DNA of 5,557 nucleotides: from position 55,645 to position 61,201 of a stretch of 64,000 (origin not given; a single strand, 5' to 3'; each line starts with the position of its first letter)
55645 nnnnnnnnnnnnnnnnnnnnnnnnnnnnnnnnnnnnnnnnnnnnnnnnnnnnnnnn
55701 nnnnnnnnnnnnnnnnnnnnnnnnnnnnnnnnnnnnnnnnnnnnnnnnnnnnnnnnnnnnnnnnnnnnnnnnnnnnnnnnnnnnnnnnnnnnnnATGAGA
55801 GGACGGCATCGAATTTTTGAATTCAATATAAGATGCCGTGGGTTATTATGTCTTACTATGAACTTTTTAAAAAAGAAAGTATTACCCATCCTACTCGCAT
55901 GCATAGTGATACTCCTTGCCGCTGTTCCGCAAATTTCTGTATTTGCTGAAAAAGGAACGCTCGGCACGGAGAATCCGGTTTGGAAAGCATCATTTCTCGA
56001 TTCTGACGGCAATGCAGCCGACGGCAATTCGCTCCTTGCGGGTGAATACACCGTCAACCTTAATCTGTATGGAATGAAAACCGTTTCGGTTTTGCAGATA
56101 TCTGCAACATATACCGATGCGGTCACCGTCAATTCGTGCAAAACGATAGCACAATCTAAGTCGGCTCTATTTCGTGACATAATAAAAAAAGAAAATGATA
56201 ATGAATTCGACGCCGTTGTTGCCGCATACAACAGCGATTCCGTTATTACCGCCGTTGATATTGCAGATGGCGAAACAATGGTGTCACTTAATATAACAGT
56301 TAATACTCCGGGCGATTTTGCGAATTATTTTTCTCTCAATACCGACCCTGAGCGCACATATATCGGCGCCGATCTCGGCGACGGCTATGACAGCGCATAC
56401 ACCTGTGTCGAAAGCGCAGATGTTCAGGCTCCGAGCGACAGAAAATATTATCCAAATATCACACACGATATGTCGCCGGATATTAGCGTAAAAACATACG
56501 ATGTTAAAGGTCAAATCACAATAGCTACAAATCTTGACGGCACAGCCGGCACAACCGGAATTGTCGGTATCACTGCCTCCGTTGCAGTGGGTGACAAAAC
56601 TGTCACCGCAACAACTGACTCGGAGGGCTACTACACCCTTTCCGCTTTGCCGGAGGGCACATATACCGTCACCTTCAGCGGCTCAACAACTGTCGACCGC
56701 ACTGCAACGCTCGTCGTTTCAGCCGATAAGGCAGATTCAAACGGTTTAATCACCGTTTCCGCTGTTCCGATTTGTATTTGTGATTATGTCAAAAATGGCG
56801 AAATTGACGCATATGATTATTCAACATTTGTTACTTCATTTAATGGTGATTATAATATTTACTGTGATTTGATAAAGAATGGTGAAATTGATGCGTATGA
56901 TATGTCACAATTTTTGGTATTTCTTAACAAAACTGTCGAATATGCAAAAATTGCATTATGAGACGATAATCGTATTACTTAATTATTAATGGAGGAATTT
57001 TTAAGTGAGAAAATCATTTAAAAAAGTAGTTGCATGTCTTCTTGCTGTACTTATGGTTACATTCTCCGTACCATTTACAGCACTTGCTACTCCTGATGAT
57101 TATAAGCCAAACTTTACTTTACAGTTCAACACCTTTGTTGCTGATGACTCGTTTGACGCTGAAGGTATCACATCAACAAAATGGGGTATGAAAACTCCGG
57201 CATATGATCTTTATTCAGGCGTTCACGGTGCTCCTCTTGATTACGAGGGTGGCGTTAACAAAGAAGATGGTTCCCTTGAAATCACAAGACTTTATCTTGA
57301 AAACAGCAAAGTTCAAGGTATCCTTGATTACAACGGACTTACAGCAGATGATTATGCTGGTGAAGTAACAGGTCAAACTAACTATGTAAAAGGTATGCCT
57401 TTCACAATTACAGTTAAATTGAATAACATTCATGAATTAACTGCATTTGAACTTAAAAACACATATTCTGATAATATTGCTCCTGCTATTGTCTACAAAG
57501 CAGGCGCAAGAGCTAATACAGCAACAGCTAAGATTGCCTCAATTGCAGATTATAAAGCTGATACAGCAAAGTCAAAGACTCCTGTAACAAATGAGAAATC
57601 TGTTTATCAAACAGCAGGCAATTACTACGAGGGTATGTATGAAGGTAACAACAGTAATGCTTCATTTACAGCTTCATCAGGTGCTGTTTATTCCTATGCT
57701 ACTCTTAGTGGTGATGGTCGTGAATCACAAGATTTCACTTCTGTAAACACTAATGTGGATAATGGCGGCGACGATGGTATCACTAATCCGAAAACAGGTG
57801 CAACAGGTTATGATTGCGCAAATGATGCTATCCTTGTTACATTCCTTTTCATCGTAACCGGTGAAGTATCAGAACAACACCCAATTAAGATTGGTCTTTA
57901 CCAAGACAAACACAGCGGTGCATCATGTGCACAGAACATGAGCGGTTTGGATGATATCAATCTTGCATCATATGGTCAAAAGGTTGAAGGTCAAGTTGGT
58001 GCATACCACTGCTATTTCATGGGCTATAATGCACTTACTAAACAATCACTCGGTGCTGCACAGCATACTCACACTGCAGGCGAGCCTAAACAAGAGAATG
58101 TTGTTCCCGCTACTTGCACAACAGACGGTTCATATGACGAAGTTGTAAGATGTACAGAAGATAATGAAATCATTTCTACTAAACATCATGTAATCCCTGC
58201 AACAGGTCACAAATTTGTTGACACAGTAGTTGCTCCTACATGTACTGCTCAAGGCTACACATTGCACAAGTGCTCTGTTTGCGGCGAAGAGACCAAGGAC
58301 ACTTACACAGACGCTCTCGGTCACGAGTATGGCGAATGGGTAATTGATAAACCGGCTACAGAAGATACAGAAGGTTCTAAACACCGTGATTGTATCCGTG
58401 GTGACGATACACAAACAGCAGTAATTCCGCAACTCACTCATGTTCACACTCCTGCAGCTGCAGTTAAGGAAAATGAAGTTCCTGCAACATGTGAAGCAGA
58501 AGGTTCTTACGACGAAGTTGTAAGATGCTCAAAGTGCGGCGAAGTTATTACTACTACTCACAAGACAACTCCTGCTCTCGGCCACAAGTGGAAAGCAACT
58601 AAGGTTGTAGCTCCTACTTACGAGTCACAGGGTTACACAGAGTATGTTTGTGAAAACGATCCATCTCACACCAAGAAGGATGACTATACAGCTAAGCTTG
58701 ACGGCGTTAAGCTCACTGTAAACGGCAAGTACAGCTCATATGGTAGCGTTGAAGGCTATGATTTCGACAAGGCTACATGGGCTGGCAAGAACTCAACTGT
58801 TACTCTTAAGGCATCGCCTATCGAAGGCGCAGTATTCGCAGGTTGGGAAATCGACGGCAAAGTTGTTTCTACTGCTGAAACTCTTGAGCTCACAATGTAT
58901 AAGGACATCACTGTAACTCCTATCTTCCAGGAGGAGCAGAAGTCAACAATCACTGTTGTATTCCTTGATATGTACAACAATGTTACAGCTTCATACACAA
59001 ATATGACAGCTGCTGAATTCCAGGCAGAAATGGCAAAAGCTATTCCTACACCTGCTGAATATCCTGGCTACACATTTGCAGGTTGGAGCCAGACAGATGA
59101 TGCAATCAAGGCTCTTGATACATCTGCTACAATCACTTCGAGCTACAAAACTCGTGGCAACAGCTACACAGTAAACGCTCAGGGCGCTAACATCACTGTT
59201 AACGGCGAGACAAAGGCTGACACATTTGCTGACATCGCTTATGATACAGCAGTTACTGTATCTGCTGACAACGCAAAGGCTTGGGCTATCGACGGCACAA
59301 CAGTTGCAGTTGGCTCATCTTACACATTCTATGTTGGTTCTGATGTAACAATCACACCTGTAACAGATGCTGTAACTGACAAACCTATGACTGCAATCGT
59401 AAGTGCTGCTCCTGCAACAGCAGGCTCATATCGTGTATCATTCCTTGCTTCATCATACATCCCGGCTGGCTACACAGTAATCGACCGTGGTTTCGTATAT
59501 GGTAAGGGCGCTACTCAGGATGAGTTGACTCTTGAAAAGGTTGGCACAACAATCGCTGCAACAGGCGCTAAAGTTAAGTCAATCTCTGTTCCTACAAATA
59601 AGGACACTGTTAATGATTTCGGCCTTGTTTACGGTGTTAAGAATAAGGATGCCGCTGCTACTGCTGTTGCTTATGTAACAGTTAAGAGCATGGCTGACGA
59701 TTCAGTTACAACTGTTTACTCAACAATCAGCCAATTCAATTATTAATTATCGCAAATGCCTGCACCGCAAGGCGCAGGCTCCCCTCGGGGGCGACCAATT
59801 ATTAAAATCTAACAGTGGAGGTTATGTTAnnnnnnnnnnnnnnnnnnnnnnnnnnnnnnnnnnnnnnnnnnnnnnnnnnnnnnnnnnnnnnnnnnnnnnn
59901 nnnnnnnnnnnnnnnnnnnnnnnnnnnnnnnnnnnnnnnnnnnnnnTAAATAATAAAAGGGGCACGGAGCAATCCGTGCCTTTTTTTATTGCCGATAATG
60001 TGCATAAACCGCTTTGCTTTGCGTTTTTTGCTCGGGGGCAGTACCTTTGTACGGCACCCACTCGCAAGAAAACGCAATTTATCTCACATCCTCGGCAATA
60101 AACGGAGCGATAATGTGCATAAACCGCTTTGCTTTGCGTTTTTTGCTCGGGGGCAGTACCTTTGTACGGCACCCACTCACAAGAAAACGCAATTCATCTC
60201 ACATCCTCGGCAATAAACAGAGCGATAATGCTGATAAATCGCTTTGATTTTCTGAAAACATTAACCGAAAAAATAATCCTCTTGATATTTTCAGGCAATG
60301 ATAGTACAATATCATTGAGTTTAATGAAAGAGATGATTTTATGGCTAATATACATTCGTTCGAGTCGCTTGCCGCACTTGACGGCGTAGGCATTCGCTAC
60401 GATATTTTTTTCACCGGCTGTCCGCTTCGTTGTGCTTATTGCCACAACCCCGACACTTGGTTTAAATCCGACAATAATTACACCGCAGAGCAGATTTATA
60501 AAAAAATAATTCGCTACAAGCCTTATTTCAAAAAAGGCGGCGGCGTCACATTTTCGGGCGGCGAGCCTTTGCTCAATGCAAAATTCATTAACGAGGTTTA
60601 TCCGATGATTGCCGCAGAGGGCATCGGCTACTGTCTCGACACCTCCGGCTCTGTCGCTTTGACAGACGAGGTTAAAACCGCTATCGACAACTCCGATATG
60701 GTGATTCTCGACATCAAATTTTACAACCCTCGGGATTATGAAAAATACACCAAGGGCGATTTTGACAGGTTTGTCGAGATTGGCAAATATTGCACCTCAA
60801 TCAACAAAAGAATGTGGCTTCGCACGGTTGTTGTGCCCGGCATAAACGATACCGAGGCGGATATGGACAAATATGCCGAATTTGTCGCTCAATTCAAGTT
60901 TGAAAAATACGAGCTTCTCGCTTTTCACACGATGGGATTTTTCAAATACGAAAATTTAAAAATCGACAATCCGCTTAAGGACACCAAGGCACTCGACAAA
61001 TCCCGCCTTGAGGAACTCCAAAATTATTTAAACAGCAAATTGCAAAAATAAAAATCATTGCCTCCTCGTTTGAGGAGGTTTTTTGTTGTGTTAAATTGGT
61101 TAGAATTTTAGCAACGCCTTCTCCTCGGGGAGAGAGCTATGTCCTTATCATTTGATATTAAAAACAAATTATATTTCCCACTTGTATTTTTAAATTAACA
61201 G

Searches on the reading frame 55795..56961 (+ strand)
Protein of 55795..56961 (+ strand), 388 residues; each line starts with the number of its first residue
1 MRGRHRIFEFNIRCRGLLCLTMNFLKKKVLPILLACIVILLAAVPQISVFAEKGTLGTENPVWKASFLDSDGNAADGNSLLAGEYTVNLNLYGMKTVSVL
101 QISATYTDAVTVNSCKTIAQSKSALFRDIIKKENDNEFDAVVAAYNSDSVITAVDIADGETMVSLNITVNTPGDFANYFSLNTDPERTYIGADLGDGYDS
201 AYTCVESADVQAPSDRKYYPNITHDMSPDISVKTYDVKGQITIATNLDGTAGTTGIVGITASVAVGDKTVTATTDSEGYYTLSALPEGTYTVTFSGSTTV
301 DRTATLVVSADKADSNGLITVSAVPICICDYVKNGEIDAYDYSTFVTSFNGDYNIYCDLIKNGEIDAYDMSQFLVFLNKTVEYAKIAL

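Call 9: search_protein_families(library=pfam, proteins=[window:55795-56961:+], max_evalue=0.001)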
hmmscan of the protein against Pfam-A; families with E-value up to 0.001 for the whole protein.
window:55795-56961:+ (388 aa): 3 families
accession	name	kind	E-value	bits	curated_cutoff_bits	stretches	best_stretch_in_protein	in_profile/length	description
PF17210.9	SdrD_B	-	2.2e-08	34.7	29.7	1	251-318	19-88/112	SdrD B-like domain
PF13620.12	CarboxypepD_reg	-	2.3e-07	31.5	32.3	1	255-313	11-74/82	Carboxypeptidase regulatory-like domain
PF13715.12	CarbopepD_reg_2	-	2.5e-06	27.9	32.2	1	260-312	16-68/88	CarboxypepD_reg-like domain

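Call 34: search_solved_structures(query=window:55795-56958:+, max_evalue=1)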
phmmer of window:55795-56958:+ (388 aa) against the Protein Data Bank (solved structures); distinct sequences matched with E-value up to 1: 6.
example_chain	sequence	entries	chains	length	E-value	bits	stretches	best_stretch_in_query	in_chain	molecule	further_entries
2b59_B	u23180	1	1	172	1.2e-05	27.9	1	232-370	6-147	Cellulosomal scaffolding protein A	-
5g5d_B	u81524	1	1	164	6.8e-05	25.4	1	232-370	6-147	CELLULOSOMAL-SCAFFOLDING PROTEIN A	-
3kcp_A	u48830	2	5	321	9e-05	25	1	232-370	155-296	Cellulosomal-scaffolding protein A | Cellulosome anchoring protein cohesin region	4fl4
4wi0_B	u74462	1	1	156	0.00078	21.9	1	250-370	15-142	Cellulosomal scaffoldin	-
4u3s_B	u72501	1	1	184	0.0011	21.5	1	249-374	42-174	Cellulosomal scaffoldin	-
8sqx_A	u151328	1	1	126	0.6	12.5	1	267-309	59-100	Putative surface anchored protein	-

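Call 64: search_solved_structures(query=A5, max_evalue=1)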
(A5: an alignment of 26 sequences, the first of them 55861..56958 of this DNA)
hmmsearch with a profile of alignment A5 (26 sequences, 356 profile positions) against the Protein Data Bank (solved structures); distinct sequences matched with E-value up to 1: 33.
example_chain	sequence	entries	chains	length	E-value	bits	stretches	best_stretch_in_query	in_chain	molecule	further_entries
4u3s_B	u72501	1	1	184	5.2e-17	65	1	204-346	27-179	Cellulosomal scaffoldin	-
4wi0_B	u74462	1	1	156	6.6e-17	64.6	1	207-344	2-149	Cellulosomal scaffoldin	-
3kcp_A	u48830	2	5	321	7.4e-17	64.5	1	204-351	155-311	Cellulosomal-scaffolding protein A | Cellulosome anchoring protein cohesin region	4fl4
2b59_B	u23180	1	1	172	7.5e-17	64.5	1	204-351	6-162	Cellulosomal scaffolding protein A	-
5g5d_B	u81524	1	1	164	1.2e-15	60.5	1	204-351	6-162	CELLULOSOMAL-SCAFFOLDING PROTEIN A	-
5k39_B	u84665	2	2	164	3.6e-14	55.6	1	204-342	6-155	Dockerin module from a protein of unknown function | Ig domain protein group 2 domain protein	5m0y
2vn6_B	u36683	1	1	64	1.8e-06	30.3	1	292-344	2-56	ENDOGLUCANASE A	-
2vn5_B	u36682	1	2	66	2.1e-06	30.1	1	292-344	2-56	ENDOGLUCANASE A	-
9c7v_B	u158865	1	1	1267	2.5e-06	29.8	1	231-281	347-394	BOS complex subunit NOMO2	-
10ps_A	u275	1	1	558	3.3e-06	29.4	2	222-330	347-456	Serine-aspartate repeat-containing protein D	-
2y3n_B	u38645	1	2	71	1.7e-05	27.1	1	296-349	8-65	CELLULOSOMAL FAMILY-48 PROCESSIVE GLYCOSIDE HYDROLASE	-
2mte_A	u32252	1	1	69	0.00011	24.4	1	296-348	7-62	Cellulose 1,4-beta-cellobiosidase (reducing end) CelS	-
1daq_A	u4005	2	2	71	0.00012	24.3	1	296-348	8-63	ENDOGLUCANASE SS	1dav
2yik_A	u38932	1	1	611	0.00041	22.6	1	292-344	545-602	ENDOGLUCANASE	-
4fl4_A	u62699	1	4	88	0.00068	21.8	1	296-343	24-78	Glycoside hydrolase family 9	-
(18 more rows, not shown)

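Call 101: search_protein_families(library=pfam, alignment_id=A5, max_evalue=0.1)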
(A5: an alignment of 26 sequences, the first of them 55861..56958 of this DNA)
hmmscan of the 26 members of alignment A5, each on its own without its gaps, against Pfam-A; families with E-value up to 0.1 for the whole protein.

A. member 1, window:55861-56958:+ (366 aa): 8 families
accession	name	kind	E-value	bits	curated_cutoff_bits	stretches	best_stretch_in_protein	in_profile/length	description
PF17210.9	SdrD_B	-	2.2e-08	34.7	29.7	1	229-296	19-88/112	SdrD B-like domain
PF13620.12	CarboxypepD_reg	-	2e-07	31.7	32.3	1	233-291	11-74/82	Carboxypeptidase regulatory-like domain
PF13715.12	CarbopepD_reg_2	-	2e-06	28.1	32.2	1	238-290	16-68/88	CarboxypepD_reg-like domain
PF17802.7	SpaA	-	0.04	14.5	23.1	1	244-270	27-56/91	Prealbumin-like fold domain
PF13860.13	FlgD_ig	-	0.044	14.2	27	0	49-67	55-73/79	FlgD Ig-like domain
PF20608.4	Phage_tube_C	-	0.077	13.8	24.1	0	246-287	36-79/82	Phage tail tube protein C-terminal domain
PF00404.24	Dockerin_1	-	0.088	13.5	22.9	0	308-350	3-51/57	Dockerin type I domain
PF24421.1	Ig_J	-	0.097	13.2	29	0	242-276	52-86/104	Tip attachment protein J, Ig-like domain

B. families by the number of members that match (of 26 scanned): 40 families (the first 25 are shown)
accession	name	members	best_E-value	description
PF00404.24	Dockerin_1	19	1.8e-07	Dockerin type I domain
PF13620.12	CarboxypepD_reg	18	8.9e-11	Carboxypeptidase regulatory-like domain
PF17210.9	SdrD_B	16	7.9e-09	SdrD B-like domain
PF13715.12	CarbopepD_reg_2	15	4.5e-10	CarboxypepD_reg-like domain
PF17802.7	SpaA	15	6.5e-06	Prealbumin-like fold domain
PF13860.13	FlgD_ig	11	0.00018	FlgD Ig-like domain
PF09430.16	EMC7_beta-sandw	10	1.2e-06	ER membrane protein complex subunit 7, beta-sandwich domain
PF14686.12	fn3_3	7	0.00023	Polysaccharide lyase family 4, domain II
PF00963.24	Cohesin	5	6.3e-05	Cohesin domain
PF20608.4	Phage_tube_C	4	1.8e-05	Phage tail tube protein C-terminal domain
PF09134.16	Invasin_D3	3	0.0051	Invasin, domain 3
PF19077.6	Big_13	2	0.0035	Bacterial Ig-like domain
PF24421.1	Ig_J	2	0.017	Tip attachment protein J, Ig-like domain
PF24025.1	Ig_DR_A0283-like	2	0.02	DR_A0283-like, Ig-like domain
PF13202.12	EF-hand_5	1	2.3e-06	EF hand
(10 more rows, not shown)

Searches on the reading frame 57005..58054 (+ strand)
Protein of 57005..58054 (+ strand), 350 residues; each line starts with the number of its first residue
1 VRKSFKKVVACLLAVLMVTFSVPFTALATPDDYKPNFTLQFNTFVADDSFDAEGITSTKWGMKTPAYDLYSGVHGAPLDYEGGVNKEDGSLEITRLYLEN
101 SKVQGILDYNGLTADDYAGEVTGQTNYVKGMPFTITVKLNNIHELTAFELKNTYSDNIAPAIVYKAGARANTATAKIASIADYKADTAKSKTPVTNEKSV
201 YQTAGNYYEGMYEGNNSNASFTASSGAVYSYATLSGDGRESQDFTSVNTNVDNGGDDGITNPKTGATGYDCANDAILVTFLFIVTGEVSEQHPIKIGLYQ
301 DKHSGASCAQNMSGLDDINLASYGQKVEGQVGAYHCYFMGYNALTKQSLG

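Call 86: search_solved_structures(query=A7, max_evalue=1)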
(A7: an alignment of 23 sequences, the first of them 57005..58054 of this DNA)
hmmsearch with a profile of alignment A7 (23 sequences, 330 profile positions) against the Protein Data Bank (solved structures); distinct sequences matched with E-value up to 1: 1.
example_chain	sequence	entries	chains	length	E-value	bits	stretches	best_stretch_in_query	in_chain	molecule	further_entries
5g5d_A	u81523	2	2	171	0.32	13.9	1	105-136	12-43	CELLULOSOME ANCHORING PROTEIN COHESIN REGION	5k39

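Call 102: search_protein_families(library=pfam, alignment_id=A7, max_evalue=0.1)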
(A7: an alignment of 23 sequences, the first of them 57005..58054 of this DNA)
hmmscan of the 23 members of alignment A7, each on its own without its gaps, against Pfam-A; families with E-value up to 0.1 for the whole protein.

A. member 1, window:57005-58054:+ (350 aa): 0 families

B. families by the number of members that match (of 23 scanned): 8 families
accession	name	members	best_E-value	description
PF13786.12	DUF4179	2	0.011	Domain of unknown function (DUF4179)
PF00963.24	Cohesin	1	0.0032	Cohesin domain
PF01666.22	DX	1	0.025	DX module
PF23379.1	DUF7096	1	0.026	Domain of unknown function (DUF7096)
PF17735.7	BslA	1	0.026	Biofilm surface layer A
PF11530.13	Pilin_PilX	1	0.034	Minor type IV pilin, PilX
PF12985.13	DUF3869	1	0.065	Domain of unknown function (DUF3869)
PF24107.1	DUF7382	1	0.075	Domain of unknown function (DUF7382)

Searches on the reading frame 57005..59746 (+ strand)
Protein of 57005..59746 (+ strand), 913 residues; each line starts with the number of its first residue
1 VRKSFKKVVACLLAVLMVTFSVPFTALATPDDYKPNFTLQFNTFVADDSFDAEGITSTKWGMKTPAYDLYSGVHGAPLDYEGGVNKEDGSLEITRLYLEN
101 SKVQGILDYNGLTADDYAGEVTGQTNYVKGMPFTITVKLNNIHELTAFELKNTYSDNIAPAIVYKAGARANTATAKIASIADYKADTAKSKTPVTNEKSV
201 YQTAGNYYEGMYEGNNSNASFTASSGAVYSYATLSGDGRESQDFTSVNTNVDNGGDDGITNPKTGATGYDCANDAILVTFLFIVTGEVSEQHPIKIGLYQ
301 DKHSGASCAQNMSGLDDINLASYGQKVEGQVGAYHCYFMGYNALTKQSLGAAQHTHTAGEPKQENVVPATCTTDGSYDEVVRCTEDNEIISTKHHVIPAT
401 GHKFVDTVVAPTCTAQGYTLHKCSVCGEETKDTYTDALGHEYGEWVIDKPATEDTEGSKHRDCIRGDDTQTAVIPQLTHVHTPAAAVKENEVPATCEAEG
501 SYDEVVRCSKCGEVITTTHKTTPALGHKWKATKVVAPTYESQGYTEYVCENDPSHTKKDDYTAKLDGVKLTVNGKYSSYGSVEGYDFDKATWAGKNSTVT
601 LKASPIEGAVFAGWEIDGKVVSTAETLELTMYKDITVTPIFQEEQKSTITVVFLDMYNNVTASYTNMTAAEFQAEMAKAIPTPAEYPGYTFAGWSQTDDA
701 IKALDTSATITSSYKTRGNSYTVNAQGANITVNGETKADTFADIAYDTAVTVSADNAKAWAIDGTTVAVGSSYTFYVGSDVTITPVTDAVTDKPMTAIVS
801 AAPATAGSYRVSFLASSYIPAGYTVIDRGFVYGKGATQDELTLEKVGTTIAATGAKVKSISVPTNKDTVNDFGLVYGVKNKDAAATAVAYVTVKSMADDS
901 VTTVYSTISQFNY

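Call 9: search_protein_families(library=pfam, proteins=[window:57005-59746:+], max_evalue=0.001)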
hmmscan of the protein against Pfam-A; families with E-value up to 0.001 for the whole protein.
window:57005-59746:+ (913 aa): 1 family
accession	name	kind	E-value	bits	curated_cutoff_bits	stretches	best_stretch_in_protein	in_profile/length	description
PF18998.6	Flg_new_2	-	8e-07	29.4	23.6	1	577-643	8-71/73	Divergent InlB B-repeat domain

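Call 35: search_solved_structures(query=window:57005-59743:+, max_evalue=1)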
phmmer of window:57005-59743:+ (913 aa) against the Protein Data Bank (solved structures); distinct sequences matched with E-value up to 1: 1.
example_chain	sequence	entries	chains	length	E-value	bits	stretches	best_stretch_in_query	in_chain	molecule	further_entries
5was_A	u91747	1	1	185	0.75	10.8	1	177-251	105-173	Homoserine kinase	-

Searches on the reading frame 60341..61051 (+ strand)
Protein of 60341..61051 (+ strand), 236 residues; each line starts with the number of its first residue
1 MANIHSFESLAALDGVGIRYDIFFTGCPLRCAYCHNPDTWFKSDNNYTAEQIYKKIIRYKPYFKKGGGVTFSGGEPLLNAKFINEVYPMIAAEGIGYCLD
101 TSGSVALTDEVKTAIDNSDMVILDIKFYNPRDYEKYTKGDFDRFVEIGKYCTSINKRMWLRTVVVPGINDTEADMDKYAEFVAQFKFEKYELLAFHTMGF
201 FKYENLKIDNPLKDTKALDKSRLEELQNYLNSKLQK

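Call 9: search_protein_families(library=pfam, proteins=[window:60341-61051:+], max_evalue=0.001)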
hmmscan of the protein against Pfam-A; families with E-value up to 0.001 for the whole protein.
window:60341-61051:+ (236 aa): 2 families
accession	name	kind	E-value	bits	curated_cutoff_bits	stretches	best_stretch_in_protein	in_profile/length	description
PF04055.27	Radical_SAM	-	1.4e-21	77.8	29.5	1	22-174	2-161/166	Radical SAM superfamily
PF13353.11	Fer4_12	-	7.3e-17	62.4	22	1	13-128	1-118/137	4Fe-4S single cluster domain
